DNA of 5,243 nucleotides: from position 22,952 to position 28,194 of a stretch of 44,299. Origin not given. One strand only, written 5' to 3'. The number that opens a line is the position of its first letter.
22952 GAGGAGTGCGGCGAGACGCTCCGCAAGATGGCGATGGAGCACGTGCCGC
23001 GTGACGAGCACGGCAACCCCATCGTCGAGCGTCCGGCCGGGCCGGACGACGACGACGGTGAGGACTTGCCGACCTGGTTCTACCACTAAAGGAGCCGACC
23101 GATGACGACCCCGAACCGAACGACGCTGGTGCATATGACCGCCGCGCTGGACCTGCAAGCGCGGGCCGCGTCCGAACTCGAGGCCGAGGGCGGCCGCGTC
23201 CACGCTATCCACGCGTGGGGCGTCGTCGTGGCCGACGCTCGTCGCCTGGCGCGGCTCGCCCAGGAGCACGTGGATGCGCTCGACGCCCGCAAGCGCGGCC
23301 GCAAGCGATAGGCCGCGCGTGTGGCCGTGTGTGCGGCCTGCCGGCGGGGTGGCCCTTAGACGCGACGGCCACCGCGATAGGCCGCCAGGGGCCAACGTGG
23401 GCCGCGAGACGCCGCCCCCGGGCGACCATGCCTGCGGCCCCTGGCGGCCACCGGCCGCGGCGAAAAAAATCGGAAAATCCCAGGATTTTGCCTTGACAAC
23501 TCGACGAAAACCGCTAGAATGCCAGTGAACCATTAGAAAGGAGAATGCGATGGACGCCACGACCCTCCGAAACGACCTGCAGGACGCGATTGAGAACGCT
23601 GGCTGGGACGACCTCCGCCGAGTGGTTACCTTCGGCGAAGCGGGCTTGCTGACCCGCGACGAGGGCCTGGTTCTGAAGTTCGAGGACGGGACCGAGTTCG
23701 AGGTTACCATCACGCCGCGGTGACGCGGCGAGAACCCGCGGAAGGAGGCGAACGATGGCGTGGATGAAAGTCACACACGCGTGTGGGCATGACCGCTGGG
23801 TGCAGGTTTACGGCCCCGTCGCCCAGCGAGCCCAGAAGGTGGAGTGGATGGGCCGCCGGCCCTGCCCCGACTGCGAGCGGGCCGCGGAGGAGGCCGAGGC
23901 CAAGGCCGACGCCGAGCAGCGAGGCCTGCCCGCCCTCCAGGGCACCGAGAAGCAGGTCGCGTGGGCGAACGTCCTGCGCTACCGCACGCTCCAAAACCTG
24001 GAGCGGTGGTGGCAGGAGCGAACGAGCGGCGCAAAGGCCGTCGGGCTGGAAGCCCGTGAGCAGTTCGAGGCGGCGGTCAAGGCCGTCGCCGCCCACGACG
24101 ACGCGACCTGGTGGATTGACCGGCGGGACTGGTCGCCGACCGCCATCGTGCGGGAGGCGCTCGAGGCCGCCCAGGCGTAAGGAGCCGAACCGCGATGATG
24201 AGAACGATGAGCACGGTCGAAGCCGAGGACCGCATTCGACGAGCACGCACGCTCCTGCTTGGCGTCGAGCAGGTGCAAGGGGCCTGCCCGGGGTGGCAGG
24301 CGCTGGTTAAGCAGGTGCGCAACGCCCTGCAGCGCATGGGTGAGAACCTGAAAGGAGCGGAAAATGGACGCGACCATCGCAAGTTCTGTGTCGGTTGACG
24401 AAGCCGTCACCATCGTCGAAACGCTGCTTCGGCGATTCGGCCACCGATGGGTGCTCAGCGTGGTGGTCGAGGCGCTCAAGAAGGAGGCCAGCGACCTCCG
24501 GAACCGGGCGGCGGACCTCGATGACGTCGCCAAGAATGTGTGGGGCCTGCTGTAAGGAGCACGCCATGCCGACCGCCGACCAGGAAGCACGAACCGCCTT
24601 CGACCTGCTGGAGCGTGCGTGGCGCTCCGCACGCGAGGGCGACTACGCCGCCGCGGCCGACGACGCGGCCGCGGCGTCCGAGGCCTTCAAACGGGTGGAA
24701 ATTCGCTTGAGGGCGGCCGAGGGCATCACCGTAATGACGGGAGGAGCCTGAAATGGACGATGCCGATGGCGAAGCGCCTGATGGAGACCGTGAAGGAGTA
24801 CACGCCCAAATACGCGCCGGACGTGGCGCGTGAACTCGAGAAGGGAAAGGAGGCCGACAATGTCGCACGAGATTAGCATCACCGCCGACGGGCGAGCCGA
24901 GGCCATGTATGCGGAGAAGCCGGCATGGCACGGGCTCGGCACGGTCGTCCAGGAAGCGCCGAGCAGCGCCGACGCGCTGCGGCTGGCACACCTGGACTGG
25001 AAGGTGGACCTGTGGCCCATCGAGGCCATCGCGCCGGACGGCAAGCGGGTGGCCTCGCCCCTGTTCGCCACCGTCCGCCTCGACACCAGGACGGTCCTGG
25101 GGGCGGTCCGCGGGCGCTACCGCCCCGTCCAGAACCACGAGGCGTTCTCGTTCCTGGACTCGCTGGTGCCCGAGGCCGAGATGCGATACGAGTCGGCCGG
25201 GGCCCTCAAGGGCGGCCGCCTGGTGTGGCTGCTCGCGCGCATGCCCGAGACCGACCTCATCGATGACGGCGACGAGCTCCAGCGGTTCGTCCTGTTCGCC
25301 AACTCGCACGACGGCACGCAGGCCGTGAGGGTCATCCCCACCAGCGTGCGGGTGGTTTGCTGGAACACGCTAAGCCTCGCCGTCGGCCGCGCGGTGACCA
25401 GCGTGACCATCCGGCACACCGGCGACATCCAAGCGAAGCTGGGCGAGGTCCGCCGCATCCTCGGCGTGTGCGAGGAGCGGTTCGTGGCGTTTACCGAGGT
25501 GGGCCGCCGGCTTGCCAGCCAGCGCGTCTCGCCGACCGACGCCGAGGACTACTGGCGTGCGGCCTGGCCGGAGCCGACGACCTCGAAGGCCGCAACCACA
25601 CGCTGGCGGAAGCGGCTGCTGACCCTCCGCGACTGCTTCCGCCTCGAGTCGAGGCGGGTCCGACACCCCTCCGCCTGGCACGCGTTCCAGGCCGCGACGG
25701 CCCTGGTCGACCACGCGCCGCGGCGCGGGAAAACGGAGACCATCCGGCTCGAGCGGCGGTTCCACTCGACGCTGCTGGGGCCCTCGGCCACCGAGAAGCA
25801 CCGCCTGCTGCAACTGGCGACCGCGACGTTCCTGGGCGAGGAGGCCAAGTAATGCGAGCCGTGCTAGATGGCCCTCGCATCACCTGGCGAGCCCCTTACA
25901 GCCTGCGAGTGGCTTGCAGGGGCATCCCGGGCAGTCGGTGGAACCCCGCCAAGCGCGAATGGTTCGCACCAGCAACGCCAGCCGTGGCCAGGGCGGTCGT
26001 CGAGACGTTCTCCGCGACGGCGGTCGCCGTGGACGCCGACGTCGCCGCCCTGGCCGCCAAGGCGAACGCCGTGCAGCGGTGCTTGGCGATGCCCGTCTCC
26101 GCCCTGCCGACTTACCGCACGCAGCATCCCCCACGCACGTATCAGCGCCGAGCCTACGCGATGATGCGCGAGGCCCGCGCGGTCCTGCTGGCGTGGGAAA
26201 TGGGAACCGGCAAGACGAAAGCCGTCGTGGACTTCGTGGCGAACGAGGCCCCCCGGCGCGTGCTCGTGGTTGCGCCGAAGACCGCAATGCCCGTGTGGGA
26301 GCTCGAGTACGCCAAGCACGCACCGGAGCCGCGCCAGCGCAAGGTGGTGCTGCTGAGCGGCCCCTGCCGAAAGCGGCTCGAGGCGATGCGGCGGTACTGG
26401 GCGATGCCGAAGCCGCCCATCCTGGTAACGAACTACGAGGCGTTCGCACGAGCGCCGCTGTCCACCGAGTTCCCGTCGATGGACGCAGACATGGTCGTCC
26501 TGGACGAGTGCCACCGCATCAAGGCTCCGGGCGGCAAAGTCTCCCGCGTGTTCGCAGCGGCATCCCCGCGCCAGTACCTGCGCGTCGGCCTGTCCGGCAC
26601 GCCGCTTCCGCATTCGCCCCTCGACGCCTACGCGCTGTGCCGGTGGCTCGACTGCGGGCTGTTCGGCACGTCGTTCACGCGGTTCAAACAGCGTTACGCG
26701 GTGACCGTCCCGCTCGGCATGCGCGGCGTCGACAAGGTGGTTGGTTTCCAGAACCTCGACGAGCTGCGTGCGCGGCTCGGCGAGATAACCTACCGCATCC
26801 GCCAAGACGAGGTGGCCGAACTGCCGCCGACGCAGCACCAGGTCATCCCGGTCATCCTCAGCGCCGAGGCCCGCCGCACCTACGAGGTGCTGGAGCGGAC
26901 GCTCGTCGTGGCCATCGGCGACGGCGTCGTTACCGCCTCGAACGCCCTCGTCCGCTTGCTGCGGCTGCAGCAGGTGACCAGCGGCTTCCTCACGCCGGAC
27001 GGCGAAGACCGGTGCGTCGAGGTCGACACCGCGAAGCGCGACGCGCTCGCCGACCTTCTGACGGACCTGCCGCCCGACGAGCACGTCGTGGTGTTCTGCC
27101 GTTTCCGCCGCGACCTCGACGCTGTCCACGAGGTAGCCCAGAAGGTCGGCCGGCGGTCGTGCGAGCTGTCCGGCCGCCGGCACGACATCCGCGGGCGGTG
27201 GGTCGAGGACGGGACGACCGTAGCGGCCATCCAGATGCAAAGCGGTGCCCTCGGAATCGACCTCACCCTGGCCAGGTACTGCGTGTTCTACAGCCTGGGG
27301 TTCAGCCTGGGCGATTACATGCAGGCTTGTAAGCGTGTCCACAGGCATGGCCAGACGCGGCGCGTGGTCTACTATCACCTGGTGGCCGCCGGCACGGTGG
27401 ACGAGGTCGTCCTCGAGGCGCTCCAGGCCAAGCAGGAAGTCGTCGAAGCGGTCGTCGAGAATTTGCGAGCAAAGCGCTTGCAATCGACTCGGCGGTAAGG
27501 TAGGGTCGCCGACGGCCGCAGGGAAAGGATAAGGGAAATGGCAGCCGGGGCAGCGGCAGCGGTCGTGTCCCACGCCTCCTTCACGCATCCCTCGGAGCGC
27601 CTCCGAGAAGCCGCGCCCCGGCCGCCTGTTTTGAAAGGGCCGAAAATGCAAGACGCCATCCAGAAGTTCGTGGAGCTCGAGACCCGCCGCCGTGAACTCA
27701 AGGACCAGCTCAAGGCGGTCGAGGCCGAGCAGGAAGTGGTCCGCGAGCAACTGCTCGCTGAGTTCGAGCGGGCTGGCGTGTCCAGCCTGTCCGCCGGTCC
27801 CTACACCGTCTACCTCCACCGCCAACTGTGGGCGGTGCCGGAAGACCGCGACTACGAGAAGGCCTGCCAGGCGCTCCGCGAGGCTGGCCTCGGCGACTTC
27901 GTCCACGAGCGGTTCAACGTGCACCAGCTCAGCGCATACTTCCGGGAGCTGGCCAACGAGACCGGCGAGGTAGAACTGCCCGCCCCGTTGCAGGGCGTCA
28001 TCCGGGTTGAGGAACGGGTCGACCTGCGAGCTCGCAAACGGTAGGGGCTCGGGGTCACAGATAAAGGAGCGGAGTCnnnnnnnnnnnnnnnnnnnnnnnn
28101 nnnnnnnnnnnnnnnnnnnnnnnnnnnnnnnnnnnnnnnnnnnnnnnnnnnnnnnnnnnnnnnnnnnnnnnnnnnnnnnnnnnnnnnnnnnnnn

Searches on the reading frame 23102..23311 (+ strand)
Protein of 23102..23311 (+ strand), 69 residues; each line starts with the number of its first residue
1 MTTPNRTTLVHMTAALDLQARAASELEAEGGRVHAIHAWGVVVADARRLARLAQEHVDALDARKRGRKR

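Call 43: search_protein_families(library=pfam, proteins=[window:23102-23311:+], max_evalue=0.01)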
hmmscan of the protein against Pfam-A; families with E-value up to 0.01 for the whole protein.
window:23102-23311:+ (69 aa): 0 families

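Call 54: search_protein_families(library=phrogs, proteins=[window:23102-23311:+], max_evalue=0.1)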
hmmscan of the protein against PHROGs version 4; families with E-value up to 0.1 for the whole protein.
window:23102-23311:+ (69 aa): 1 family
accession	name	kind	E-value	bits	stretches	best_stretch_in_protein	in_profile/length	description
phrog_5633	-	unknown function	0.095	13.9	0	8-34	18-43/60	-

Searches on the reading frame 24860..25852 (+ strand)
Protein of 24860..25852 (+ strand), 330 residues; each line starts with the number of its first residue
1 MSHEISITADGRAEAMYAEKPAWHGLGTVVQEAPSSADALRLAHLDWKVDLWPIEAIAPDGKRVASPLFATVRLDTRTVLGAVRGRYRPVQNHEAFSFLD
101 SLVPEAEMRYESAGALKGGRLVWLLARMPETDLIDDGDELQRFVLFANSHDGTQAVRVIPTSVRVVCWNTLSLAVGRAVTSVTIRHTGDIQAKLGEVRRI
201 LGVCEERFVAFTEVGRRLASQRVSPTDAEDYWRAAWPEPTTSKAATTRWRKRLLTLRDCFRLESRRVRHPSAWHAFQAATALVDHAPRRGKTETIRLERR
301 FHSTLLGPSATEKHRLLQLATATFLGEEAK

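Call 43: search_protein_families(library=pfam, proteins=[window:24860-25852:+], max_evalue=0.01)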
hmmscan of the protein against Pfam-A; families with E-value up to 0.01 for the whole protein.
window:24860-25852:+ (330 aa): 1 family
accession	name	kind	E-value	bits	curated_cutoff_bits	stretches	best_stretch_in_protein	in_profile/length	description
PF06067.16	DUF932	-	4.4e-50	171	23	1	79-295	1-220/227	Domain of unknown function (DUF932)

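Call 109: search_protein_families(library=ncbifam, proteins=[window:24860-25852:+], max_evalue=0.01)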
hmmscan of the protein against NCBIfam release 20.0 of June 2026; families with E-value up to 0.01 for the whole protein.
window:24860-25852:+ (330 aa): 1 family
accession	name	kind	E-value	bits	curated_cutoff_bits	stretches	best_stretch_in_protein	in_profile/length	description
TIGR03299.1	LGT_TIGR03299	subfamily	9.1e-65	218.9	110.7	1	16-317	4-307/312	phage/plasmid-like protein TIGR03299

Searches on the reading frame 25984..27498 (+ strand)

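Call 43: search_protein_families(library=pfam, proteins=[window:25984-27498:+], max_evalue=0.01)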
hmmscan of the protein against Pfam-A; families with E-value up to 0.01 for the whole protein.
window:25984-27498:+ (504 aa): 4 families
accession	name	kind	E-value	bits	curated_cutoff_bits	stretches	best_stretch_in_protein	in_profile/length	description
PF00176.29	SNF2-rel_dom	-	7e-24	84.9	24.9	1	59-330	7-283/290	SNF2-related domain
PF04851.21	ResIII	-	1.1e-11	45.4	22.5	1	49-207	3-162/164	Type III restriction enzyme, res subunit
PF00271.37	Helicase_C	-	2.8e-09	37.6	23.5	1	351-456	2-110/110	Helicase conserved C-terminal domain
PF00270.35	DEAD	-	1.7e-08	34.8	26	1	52-207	2-160/167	DEAD/DEAH box helicase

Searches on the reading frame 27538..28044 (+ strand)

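Call 44: search_protein_families(library=pfam, proteins=[window:27538-28044:+], max_evalue=0.01)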
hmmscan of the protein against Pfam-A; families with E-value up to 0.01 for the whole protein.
window:27538-28044:+ (168 aa): 1 family
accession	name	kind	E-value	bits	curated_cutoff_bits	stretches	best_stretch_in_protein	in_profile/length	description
PF23984.1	DUF7307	-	2.4e-18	66.7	27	1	37-167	2-129/129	Pam3 gp33-like protein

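Call 109: search_protein_families(library=ncbifam, proteins=[window:27538-28044:+], max_evalue=0.01)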
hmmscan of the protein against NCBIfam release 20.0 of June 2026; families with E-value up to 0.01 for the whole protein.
window:27538-28044:+ (168 aa): 0 families
